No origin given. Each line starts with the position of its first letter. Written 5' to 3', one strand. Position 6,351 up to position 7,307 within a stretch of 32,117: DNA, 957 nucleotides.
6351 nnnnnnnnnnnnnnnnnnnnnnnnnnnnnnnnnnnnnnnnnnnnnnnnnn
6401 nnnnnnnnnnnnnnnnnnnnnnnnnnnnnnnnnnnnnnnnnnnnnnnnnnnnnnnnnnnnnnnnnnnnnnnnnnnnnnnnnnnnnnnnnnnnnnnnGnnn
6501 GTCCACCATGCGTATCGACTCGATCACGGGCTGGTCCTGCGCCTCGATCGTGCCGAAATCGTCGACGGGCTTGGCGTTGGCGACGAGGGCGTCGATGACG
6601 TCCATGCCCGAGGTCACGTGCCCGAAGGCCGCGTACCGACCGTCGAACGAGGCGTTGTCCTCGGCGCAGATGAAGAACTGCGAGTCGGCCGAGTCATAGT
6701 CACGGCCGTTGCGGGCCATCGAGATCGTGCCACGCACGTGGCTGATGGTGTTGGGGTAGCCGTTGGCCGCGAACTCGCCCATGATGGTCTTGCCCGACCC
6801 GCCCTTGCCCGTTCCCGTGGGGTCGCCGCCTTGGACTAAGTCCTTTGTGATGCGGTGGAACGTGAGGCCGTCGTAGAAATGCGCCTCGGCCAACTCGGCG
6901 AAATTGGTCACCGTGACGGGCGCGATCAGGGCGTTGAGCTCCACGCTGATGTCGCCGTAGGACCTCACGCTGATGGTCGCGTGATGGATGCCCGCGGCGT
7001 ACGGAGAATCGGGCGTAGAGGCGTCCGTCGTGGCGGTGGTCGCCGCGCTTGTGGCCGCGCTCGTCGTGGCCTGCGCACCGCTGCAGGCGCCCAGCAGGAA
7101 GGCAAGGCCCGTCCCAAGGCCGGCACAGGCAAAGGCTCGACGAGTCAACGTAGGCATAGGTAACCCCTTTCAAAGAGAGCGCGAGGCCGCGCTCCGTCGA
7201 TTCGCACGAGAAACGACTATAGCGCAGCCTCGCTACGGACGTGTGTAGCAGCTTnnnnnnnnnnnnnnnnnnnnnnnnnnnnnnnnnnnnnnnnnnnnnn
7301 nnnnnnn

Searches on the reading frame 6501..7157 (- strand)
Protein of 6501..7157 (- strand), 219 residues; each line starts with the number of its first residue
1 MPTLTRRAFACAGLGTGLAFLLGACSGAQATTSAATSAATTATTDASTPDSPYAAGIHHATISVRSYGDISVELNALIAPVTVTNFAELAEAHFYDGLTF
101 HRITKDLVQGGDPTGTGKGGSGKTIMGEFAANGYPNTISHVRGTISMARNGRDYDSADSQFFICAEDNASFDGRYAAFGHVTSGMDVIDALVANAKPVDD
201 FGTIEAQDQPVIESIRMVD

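Call 78: search_protein_families(library=pfam, proteins=[window:6501-7157:-], max_evalue=0.0001)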
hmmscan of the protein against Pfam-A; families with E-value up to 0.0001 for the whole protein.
window:6501-7157:- (219 aa): 1 family
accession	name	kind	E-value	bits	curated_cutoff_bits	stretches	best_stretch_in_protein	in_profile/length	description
PF00160.26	Pro_isomerase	-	8e-38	130.6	21.7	1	61-196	3-140/159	Cyclophilin type peptidyl-prolyl cis-trans isomerase/CLD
